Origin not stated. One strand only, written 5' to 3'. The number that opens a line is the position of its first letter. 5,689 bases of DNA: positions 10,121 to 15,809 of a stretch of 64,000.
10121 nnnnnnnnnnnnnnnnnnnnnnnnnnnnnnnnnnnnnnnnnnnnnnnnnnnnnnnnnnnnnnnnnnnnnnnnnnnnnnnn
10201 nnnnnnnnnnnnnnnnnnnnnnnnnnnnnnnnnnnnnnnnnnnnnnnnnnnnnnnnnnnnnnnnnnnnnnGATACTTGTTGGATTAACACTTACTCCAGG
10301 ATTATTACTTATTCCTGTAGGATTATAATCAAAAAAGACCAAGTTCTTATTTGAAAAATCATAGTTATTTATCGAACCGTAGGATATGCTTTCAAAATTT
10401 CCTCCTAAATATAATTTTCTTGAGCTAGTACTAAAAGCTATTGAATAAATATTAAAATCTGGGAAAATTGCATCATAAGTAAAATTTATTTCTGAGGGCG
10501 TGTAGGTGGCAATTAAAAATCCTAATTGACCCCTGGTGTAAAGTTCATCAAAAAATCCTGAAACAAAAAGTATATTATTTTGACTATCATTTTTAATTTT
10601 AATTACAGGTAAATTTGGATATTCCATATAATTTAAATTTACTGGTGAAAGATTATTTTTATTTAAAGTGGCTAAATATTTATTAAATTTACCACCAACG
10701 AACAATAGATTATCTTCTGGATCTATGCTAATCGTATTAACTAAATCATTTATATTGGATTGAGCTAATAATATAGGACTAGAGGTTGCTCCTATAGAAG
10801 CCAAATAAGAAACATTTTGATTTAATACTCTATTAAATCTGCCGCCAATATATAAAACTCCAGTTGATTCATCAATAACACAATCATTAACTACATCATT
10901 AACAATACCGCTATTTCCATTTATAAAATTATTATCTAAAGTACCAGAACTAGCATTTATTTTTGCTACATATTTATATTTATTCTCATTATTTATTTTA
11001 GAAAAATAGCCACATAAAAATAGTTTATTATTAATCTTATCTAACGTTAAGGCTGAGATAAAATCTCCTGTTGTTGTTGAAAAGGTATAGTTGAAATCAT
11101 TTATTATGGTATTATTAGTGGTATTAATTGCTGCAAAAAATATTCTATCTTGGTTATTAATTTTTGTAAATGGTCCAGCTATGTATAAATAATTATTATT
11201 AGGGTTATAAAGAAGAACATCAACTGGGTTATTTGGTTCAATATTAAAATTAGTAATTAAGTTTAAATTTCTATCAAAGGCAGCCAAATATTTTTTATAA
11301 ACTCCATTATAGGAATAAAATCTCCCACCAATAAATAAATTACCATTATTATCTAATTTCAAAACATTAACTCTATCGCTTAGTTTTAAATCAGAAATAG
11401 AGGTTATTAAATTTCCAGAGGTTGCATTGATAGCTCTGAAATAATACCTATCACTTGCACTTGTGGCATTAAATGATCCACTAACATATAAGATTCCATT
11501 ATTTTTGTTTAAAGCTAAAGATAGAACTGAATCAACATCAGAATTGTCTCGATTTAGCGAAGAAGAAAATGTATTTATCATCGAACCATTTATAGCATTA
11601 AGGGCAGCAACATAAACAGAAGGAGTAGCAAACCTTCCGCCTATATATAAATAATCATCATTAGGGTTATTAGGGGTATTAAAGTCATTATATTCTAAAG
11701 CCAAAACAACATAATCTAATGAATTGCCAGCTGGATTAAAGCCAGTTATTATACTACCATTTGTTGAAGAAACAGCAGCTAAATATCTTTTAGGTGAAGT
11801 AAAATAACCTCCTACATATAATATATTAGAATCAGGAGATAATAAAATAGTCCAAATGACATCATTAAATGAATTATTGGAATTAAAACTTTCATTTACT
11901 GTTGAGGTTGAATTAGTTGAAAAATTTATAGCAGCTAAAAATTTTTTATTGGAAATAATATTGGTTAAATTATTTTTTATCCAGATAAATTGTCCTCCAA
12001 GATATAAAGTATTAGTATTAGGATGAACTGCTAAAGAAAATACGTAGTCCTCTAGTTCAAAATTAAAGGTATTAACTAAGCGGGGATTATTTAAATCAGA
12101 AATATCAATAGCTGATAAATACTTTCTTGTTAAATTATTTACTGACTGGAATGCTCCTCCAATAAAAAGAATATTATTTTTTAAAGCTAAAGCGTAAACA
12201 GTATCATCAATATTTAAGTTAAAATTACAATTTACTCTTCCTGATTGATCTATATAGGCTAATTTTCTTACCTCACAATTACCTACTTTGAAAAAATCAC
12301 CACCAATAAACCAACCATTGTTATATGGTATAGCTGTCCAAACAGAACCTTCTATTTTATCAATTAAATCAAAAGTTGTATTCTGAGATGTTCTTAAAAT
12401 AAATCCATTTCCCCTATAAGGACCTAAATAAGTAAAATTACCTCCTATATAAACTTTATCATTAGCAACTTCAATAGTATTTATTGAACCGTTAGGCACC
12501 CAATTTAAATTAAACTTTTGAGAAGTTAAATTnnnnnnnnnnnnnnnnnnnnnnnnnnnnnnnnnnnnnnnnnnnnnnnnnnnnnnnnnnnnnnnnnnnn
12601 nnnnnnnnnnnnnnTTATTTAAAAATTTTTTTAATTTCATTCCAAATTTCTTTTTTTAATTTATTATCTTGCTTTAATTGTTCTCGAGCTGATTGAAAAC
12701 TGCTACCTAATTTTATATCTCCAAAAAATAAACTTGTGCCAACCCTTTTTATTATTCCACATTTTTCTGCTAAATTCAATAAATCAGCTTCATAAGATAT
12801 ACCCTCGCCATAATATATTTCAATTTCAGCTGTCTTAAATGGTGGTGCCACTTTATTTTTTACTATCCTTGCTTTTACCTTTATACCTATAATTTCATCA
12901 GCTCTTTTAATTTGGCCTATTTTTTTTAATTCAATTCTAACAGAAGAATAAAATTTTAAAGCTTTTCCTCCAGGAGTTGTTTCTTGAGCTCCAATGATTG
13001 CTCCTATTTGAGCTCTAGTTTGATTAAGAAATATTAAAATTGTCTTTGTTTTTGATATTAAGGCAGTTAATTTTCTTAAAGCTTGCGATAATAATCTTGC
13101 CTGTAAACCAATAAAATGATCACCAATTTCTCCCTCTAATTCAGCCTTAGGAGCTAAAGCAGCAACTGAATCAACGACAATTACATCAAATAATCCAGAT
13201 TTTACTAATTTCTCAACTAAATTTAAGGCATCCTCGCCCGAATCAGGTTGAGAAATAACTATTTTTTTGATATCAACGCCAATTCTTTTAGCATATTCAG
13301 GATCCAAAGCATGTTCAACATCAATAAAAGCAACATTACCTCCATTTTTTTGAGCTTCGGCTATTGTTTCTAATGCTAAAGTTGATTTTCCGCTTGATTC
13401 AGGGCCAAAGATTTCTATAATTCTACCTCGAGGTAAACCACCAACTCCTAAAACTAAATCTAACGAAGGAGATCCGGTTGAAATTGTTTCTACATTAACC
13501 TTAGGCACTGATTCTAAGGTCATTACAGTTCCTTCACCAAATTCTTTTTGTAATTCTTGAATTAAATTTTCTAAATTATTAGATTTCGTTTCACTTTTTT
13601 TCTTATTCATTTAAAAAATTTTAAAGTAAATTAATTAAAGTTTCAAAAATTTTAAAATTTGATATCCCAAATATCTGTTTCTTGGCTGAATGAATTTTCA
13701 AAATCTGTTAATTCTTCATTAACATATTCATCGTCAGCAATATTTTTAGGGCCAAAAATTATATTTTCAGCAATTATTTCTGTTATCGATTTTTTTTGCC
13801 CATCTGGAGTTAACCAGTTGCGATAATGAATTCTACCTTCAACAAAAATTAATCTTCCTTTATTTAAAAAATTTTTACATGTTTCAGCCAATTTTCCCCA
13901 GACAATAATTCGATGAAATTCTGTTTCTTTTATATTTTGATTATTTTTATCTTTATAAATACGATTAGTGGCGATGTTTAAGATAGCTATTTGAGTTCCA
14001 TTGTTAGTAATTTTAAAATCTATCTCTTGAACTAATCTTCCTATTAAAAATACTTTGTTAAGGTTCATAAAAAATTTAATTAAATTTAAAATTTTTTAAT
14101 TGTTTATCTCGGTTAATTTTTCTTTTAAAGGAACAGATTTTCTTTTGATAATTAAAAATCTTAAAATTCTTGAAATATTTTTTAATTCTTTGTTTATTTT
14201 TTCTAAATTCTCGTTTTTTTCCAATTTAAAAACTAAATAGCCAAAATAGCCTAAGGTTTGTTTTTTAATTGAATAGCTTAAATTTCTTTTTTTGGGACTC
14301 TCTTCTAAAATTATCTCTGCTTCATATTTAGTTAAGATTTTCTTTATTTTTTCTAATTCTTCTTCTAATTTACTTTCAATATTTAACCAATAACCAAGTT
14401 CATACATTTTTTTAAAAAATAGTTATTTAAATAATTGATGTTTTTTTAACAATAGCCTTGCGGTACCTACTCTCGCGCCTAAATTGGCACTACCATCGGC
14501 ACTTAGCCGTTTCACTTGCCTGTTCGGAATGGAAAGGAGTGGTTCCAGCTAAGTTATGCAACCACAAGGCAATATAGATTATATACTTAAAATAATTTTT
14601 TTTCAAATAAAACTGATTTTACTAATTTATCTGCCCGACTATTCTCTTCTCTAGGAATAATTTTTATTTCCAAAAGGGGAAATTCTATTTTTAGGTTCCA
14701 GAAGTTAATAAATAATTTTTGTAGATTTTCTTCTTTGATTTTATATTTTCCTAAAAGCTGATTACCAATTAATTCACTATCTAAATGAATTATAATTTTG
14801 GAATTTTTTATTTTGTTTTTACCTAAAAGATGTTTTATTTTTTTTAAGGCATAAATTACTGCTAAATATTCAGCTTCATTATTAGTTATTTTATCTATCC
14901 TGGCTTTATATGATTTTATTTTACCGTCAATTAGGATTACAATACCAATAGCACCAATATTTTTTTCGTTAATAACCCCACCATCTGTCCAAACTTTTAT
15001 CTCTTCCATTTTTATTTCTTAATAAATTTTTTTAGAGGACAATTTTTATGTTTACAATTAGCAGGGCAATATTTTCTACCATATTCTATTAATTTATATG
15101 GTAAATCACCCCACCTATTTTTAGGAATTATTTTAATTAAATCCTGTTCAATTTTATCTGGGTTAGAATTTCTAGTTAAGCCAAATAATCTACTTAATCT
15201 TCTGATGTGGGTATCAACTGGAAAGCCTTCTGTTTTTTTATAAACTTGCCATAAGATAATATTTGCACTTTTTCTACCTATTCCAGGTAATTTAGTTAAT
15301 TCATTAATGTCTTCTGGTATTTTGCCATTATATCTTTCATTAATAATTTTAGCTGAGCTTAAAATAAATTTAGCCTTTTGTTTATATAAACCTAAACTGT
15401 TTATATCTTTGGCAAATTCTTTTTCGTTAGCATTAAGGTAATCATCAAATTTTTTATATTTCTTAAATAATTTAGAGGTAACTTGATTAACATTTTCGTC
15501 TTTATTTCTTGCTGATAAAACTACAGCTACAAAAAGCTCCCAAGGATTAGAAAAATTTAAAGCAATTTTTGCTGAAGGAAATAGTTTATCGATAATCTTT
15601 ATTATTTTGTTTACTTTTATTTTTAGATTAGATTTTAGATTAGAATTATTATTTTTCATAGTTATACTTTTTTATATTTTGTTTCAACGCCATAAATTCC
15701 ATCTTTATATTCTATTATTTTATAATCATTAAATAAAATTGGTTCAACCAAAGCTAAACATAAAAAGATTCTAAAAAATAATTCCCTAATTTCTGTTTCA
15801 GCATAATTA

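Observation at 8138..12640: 1500-aa peptidoglycan-anchored surface protein with a beta-propeller repeat region and five DNA-identical 330-bp tandem repeats, its start overlapping the end of recA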

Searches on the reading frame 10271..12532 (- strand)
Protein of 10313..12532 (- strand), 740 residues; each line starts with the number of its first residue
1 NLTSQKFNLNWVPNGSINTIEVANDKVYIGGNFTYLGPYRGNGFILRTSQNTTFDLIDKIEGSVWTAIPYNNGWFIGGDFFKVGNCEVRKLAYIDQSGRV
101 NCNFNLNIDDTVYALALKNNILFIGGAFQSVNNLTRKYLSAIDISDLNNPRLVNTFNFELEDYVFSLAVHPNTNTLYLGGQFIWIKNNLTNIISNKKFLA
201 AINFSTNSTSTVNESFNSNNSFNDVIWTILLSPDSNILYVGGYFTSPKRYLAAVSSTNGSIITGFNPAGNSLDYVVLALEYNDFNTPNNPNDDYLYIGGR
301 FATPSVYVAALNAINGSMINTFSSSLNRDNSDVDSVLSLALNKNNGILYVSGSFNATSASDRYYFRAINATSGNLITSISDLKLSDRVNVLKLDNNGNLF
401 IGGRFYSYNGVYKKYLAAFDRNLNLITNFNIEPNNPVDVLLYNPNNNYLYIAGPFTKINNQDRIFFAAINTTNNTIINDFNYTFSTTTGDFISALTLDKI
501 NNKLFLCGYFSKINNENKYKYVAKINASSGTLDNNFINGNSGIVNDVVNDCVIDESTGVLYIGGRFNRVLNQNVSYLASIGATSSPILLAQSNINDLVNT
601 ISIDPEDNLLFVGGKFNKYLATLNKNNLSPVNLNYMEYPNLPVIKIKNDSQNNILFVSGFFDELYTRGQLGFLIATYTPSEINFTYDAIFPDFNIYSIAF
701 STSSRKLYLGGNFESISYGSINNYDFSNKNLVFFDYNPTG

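Call 8: search_protein_families(library=pfam, proteins=[window:10313-12532:-], max_evalue=10)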
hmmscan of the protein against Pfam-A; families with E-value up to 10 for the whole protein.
seq(740 aa): 4 families
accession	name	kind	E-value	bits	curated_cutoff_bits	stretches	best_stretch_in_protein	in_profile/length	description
PF12768.13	Rax2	-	1.3e-14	54.6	28.8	6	320-438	13-126/254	Rax2 C-terminal beta propeller domain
PF17164.10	DUF5122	-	2.1e-06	28.3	27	2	501-536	3-36/36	Domain of unknown function (DUF5122) beta-propeller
PF00400.38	WD40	-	0.0056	17.6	27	0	224-242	13-30/39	WD domain, G-beta repeat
PF07494.17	Reg_prop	-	0.056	14.1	20.4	0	385-403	4-22/24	Two component regulator propeller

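Call 9: search_protein_families(library=ncbifam, proteins=[window:10313-12532:-], max_evalue=10)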
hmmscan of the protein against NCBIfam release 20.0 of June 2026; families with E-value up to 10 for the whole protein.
seq(740 aa): 1 family
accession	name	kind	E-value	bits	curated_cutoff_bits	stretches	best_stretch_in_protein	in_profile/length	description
TIGR03907.1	QH_beta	equivalog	2.6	7.1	223.2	0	695-716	285-306/338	quinohemoprotein amine dehydrogenase subunit beta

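Call 43: find_related_loci(query=A5, collection=genome_contigs, flank=6000)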
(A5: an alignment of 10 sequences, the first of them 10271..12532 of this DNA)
Query A5 (754 aa) in genome_contigs; peptide patterns used: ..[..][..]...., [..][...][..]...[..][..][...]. (x = any residue, [..] = any of these).
599 stretches matched a pattern (row limit reached: there are more); 495 encode a relative of the query (tblastn E <= 1e-3); the best 80 are kept; 80 distinct loci.
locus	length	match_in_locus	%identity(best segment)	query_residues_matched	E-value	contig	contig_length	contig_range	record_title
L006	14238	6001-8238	63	6-753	0e+0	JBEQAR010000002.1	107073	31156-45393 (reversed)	MAG: bacterium isolate 03V1_S199.semibin_refined.113 NODE_176_length_107073_cov_3.349335, whole genome shotgun sequence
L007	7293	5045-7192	37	7-738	2e-117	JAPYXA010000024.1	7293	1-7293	MAG: Candidatus Paceibacterota bacterium isolate RSWP22 scaffold_1971_c1, whole genome shotgun sequence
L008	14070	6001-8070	36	1-750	2e-112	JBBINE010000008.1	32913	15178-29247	MAG: bacterium isolate TCF170221_bin_249 NODE_1535_length_32913_cov_5.133940, whole genome shotgun sequence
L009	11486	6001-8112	28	3-691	1e-56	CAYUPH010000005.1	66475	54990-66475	MAG TPA_asm: uncultured Candidatus Saccharibacteria bacterium isolate SRP135725_co1_406 genome assembly, contig: NODE_30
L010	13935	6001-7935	30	5-661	4e-54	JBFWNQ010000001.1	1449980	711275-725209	MAG: Bacteriovoracia bacterium isolate CA_2019_TPBF_116 NODE_15_length_1449980_cov_9.995961_TPBF, whole genome shotgun s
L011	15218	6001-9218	26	11-738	4e-53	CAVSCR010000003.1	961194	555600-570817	MAG: uncultured Actinomycetota bacterium isolate MFD02134.bin.1.63 genome assembly, contig: contig_4025, whole genome sh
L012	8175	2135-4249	28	9-721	2e-52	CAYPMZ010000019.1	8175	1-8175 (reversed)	MAG TPA_asm: uncultured Candidatus Saccharibacteria bacterium isolate SRP193066_co2_69 genome assembly, contig: NODE_450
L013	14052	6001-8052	27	3-661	7e-51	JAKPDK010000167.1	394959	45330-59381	MAG: Candidatus Hydrogenedentota bacterium isolate JPMR_maxbin.062_sub k141_194286, whole genome shotgun sequence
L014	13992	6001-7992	28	10-616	4e-48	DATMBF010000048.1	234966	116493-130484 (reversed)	MAG TPA_asm: Bacteroidota bacterium isolate SMAG_U13346 k141_475551, whole genome shotgun sequence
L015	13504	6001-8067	27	9-716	3e-45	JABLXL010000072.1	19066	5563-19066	MAG: Actinomycetota bacterium isolate Ch49 contig72, whole genome shotgun sequence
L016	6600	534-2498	28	4-714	3e-45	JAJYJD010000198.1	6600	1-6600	MAG: Bacteroidetes bacterium isolate DBS2-1.bin144 NODE_23523_length_6600_cov_2.448478, whole genome shotgun sequence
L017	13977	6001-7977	25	12-716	7e-45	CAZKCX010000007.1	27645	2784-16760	MAG TPA_asm: uncultured Planctomycetales bacterium isolate SRP141376_co2_370 genome assembly, contig: NODE_3729_length_2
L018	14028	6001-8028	25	11-713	2e-44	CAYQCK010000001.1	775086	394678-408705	MAG TPA_asm: uncultured Gammaproteobacteria bacterium isolate binchicken_co20_219 genome assembly, contig: NODE_3_length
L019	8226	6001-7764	27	10-629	9e-45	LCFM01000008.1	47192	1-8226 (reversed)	MAG: Parcubacteria group bacterium GW2011_GWA2_43_13 UV70_C0008, whole genome shotgun sequence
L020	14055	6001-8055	26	10-717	1e-44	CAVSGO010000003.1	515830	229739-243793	MAG: uncultured bacterium isolate MFD05684.bin.1.263 genome assembly, contig: contig_22896, whole genome shotgun sequenc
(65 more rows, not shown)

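Call 52: predict_structure(alignment_id=A5)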
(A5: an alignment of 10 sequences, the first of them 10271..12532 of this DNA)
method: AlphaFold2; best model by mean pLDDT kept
length: 754 residues; sequences in the alignment: 10
mean_pLDDT: 83.3   pTM: 0.64
mean pLDDT of the five models: 83.3, 68.4, 65.6, 63.9, 63.4
residues with pLDDT >= 90: 357; 70-90: 268; 50-70: 86; < 50: 43
segments of 3 or more residues with pLDDT < 50: 4-8, 286-290, 331-333, 357-360, 665-667, 720-724, 740-754
pLDDT, mean of each block of 10 residues (from residue 1): 49 84 91 75 82 79 92 93 84 91 93 97 97 94 95 96 96 96 96 95 96 92 93 94 89 95 81 84 61 83 74 88 70 75 89 61 80 79 74 91 74 88 84 94 96 93 95 94 82 94 93 85 93 71 82 91 90 87 61 81 92 87 87 64 89 86 53 83 72 86 85 72 55 73 30 30
secondary structure, 60 per line:
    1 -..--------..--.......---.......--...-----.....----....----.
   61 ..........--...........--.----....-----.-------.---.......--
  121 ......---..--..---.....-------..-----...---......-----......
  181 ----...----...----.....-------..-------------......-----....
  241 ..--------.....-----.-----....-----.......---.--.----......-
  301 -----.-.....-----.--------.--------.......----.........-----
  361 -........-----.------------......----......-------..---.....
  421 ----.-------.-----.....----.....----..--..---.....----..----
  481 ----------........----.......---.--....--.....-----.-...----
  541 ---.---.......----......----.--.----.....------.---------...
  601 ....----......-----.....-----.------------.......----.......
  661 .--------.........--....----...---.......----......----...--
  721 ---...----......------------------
elements in order (helices of 4 or more, strands of 3 or more residues): E16-22 E26-32 E35-37 E43-47 E52-55 E60-70 E73-83 E91-94 E112-118 E121-126 E139-143 E158-160 E164-169 E175-180 E185-187 E192-194 E199-203 E226-231 E237-242 E251-255 H267-270 E276-282 E294-299 E308-312 E336-342 E347-355 E362-369 E388-393 E398-403 E416-420 E439-443 E448-452 E466-470 E491-498 E503-509 E522-526 E548-554 E559-564 E577-581 E598-604 E609-614 E620-624 E643-649 E654-661 E670-678 E681-684 E689-691 E695-701 E706-711 E716-718 E724-726 E731-736

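Call 55: fold_search(model_id=the predicted structure, library=pdb)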
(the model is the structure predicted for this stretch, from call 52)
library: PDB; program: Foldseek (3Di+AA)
matches with E <= 10: 1625; with E <= 0.001: 1258
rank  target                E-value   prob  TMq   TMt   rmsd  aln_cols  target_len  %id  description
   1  2ymu_A                3.7e-15  1.00  0.37  0.46  11.8       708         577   11  Structure of a highly repetitive propeller structure (released 2012-10-17)
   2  5i2t                  2.2e-14  1.00  0.26  0.30  17.2       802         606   11  Domain characterization of the WD protein Pwp2 and their relevance in ribosome biogenesis (released 2017-06-21)
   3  3shf                  6.1e-14  1.00  0.29  0.20  15.7       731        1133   10  Crystal structure of the R265S mutant of full-length murine Apaf-1 (released 2011-08-24)
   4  8glv_Cq               1.1e-13  1.00  0.32  0.25  13.2       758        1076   10  96-nm repeat unit of doublet microtubules from Chlamydomonas reinhardtii flagella (released 2023-05-31)
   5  6nd4_O                1.3e-13  1.00  0.40  0.37  12.8       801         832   10  Conformational switches control early maturation of the eukaryotic small ribosomal subunit (released 2019-06-19)
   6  9e78_0L               1.7e-13  1.00  0.30  0.35  17.7       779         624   10  48-nm repeat of the Leishmania tarentolae doublet microtubule (released 2025-03-12)
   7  8glv_Cp               1.7e-13  1.00  0.31  0.24  13.2       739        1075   11  96-nm repeat unit of doublet microtubules from Chlamydomonas reinhardtii flagella (released 2023-05-31)
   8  6lqr_B1               3.5e-13  1.00  0.30  0.29  14.0       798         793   12  Cryo-EM structure of 90S small subunit preribosomes in transition states (State C) (released 2020-09-16)
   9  9qaw_B                3.5e-13  1.00  0.22  0.06  28.6       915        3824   11  CryoEM structure of the human LRP2 receptor ectodomain in complex with LRPAP1 (released 2026-03-11)
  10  9d5n_CH               3.8e-13  1.00  0.33  0.38  12.6       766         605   10  48-nm doublet microtubule from Trichomonas vaginalis strain G3 (released 2025-05-14)
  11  5wyj_BA               4.0e-13  1.00  0.24  0.24  18.5       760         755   11  Cryo-EM structure of the 90S small subunit pre-ribosome (Dhr1-depleted, Enp1-TAP, state 1) (released 2017-03-29)
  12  8jxh_B                5.2e-13  1.00  0.26  0.18  20.3       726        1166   11  rat megalin RAP complex wingA (released 2024-06-19)
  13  6rxt_UA               5.5e-13  1.00  0.29  0.27  14.3       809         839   10  Cryo-EM structure of the 90S pre-ribosome (Kre33-Noc4) from Chaetomium thermophilum, state A (released 2019-08-14)
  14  1nr0                  5.7e-13  1.00  0.40  0.47  10.8       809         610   10  Two Seven-Bladed Beta-Propeller Domains Revealed By The Structure Of A C. elegans Homologue Of Yeast Actin Interacting P (released 2003-07-01)
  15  4a2l_F                6.7e-13  1.00  0.28  0.28  16.1       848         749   12  Structure of the periplasmic domain of the heparin and heparan sulphate sensing hybrid two component system BT4663 in  (released 2012-05-02)
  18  4a2l_C                1.0e-12  1.00  0.29  0.29  13.5       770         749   13  Structure of the periplasmic domain of the heparin and heparan sulphate sensing hybrid two component system BT4663 in  (released 2012-05-02)
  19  4a2l_D                1.2e-12  1.00  0.28  0.28  14.3       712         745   13  Structure of the periplasmic domain of the heparin and heparan sulphate sensing hybrid two component system BT4663 in  (released 2012-05-02)
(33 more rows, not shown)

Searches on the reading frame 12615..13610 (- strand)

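Call 6: search_protein_families(library=pfam, proteins=[window:12615-13610:-], max_evalue=0.1)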
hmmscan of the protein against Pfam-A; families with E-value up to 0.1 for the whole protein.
window:12615-13610:- (331 aa): 16 families
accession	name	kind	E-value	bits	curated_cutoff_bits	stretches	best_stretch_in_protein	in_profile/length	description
PF00154.27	RecA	-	5.3e-119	396.9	27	1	13-272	3-262/262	recA bacterial DNA recombination protein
PF08423.17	Rad51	-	4.5e-12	46.2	22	1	40-235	5-216/244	Rad51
PF06745.19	ATPase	-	2.2e-08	34.2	26.6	1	44-118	2-78/231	KaiC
PF01637.24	ATPase_2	-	1.1e-05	25.8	33.2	1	63-191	21-112/225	ATPase domain predominantly from Archaea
PF13479.12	AAA_24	-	1.7e-05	25.2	27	1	65-153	5-77/195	AAA domain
PF21096.2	RecA_C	-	3.8e-05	24.2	27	1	276-329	2-55/57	RecA C-terminal domain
PF02283.22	CobU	-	7.5e-05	22.8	27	1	67-194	3-120/168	Cobinamide kinase / cobinamide phosphate guanyltransferase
PF13481.12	AAA_25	-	0.00088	19.4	27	1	38-111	10-92/195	AAA domain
PF06506.16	PrpR_N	-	0.0035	17.4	29.1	1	80-157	61-137/167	Propionate catabolism activator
PF13191.12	AAA_16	-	0.0051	17.7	32.6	1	60-195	22-138/167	AAA ATPase domain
PF13173.12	AAA_14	-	0.0078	16.7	27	1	63-109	3-48/129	AAA domain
PF13401.12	AAA_22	-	0.011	16.5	27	1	63-155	6-97/130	AAA domain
PF05625.17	PAXNEB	-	0.012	15.1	28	1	42-67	18-42/366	PAXNEB protein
PF00005.33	ABC_tran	-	0.014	16.5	25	1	59-99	8-48/137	ABC transporter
PF14516.12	AAA_35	-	0.067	12.4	27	0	61-101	30-70/331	AAA-like domain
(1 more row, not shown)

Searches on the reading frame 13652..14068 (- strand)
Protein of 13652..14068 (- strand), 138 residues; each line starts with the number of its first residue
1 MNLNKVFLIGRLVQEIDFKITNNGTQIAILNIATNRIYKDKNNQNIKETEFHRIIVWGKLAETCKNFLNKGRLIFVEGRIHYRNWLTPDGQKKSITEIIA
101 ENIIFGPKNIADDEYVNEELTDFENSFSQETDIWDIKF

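Call 41: search_protein_families(library=pfam, proteins=[window:13652-14068:-], max_evalue=0.001)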
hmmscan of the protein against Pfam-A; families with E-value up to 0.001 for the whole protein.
window:13652-14068:- (138 aa): 1 family
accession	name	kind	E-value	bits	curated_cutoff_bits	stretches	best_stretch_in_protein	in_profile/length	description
PF00436.31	SSB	-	3.6e-32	111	26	1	3-104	1-102/104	Single-strand binding protein family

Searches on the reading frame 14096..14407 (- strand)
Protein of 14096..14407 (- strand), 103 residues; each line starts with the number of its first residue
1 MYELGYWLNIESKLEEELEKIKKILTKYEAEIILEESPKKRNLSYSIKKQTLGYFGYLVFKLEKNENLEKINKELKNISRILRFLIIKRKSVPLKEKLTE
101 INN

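Call 41: search_protein_families(library=pfam, proteins=[window:14096-14407:-], max_evalue=0.001)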
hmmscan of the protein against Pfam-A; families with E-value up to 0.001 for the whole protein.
window:14096-14407:- (103 aa): 1 family
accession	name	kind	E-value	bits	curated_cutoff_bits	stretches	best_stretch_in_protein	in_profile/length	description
PF01250.22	Ribosomal_S6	-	1.4e-11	44.8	27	1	2-88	2-90/90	Ribosomal protein S6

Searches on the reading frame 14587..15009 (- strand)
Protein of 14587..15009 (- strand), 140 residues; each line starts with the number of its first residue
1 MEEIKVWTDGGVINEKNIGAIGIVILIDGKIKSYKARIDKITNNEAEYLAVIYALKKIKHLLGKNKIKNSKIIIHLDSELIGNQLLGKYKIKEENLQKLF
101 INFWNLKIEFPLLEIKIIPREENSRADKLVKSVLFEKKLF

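Call 41: search_protein_families(library=pfam, proteins=[window:14587-15009:-], max_evalue=0.001)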
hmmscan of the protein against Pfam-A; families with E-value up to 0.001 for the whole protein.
window:14587-15009:- (140 aa): 2 families
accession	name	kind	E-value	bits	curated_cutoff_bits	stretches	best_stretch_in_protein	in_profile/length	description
PF13456.12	RVT_3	-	3.4e-13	50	21.6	1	8-132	2-122/123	Reverse transcriptase-like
PF00075.30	RNase_H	-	4.9e-08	33.7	25.8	1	2-87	2-77/141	RNase H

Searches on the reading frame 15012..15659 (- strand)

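Call 41: search_protein_families(library=pfam, proteins=[window:15012-15659:-], max_evalue=0.001)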
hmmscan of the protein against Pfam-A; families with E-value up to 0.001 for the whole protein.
window:15012-15659:- (215 aa): 3 families
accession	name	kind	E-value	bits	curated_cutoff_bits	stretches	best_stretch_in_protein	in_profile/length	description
PF00730.31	HhH-GPD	-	1.7e-22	80.3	26.2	1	44-179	1-107/108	HhH-GPD superfamily base excision DNA repair protein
PF00633.29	HHH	-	1.4e-07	31.4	24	1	109-137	1-29/30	Helix-hairpin-helix motif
PF21176.3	RecR_HhH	-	0.00039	20.6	27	1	118-133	5-20/45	RecR, helix-hairpin-helix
